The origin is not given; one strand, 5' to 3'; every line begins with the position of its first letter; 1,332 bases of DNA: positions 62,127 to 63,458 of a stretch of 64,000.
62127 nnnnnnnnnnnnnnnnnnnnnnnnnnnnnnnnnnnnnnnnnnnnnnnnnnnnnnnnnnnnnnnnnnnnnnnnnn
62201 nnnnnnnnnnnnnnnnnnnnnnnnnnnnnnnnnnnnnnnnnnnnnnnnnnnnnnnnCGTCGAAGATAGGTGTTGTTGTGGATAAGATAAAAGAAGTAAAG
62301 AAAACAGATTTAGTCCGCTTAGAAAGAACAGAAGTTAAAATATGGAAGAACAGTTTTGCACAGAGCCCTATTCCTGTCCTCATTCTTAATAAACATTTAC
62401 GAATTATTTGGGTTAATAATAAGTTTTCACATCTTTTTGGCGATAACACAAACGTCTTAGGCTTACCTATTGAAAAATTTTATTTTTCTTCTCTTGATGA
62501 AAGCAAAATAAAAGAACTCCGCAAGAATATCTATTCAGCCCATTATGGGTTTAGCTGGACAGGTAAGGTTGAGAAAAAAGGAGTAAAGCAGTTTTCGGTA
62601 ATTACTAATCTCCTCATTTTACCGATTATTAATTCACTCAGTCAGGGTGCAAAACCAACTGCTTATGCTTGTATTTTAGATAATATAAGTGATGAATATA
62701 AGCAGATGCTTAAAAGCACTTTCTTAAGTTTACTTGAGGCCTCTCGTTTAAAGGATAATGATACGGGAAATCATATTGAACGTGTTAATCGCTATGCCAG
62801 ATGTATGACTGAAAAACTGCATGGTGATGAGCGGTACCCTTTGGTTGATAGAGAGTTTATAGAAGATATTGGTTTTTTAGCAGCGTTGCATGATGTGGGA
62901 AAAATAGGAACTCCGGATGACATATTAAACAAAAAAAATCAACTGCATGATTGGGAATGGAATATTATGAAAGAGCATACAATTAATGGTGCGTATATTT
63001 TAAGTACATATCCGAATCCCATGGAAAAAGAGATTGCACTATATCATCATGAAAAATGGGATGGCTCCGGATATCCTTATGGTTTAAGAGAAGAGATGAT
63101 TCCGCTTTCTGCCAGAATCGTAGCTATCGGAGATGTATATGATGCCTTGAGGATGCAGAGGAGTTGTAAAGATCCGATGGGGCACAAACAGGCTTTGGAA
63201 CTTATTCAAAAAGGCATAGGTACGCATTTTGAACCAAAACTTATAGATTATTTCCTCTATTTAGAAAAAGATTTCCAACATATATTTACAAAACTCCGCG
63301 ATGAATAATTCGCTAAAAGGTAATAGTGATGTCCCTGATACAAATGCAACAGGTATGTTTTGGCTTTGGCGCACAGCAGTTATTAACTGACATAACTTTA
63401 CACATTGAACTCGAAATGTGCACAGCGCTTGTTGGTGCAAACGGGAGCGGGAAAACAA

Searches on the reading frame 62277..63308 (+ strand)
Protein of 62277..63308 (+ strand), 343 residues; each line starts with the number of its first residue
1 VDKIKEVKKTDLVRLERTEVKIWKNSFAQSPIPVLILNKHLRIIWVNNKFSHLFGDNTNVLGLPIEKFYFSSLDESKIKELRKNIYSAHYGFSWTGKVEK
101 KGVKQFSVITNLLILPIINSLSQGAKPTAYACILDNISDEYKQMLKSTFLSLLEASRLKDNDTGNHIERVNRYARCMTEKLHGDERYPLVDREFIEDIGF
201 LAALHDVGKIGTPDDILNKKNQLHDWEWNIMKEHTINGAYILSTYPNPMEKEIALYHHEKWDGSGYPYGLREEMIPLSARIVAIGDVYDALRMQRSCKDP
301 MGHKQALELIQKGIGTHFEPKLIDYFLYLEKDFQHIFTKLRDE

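Call 62: find_encoding_contigs(protein=window:62277-63308:+, flank=10000, max_places=4)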
Protein window:62277-63308:+ (343 aa): 4 contigs read that carry it; 2 places shown.
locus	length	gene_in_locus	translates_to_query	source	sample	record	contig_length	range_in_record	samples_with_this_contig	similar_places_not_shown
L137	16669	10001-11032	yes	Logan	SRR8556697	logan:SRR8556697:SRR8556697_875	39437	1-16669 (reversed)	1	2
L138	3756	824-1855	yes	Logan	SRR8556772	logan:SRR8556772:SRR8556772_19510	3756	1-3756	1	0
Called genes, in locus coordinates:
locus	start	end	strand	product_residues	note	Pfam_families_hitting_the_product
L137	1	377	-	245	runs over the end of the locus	PF13646:HEAT_2, PF02985:HEAT (faint)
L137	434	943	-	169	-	-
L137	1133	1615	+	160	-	PF01467:CTP_transf_like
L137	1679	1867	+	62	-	PF01783:Ribosomal_L32p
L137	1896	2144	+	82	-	PF14573:PP-binding_2 (weak), PF00550:PP-binding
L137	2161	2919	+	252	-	PF14622:Ribonucleas_3_3, PF00636:Ribonuclease_3, PF00035:dsrm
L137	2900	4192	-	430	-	PF01743:PolyA_pol, PF12627:PolyA_pol_RNAbd, PF01966:HD, PF13735:tRNA_NucTran2_2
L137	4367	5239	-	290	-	PF00669:Flagellin_N, PF00700:Flagellin_C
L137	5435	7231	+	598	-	PF17239:DUF5312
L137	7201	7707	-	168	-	PF11969:DcpS_C, PF01230:HIT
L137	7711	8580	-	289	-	-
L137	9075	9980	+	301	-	PF00702:Hydrolase, PF13242:Hydrolase_like (weak)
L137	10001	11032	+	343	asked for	PF13188:PAS_8 (faint), PF13426:PAS_9 (faint), PF13487:HD_5, PF01966:HD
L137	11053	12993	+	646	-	PF00005:ABC_tran, PF02463:SMC_N (faint), PF03193:RsgA_GTPase (faint), PF13175:AAA_15 (faint), PF13191:AAA_16 (faint), PF12848:ABC_tran_Xtn, PF00005:ABC_tran, PF16326:ABC_tran_CTD (weak), +3 more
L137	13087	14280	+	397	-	PF01053:Cys_Met_Meta_PP, PF00155:Aminotran_1_2, PF00266:Aminotran_5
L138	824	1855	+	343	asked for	PF13188:PAS_8 (faint), PF13426:PAS_9 (faint), PF13487:HD_5, PF01966:HD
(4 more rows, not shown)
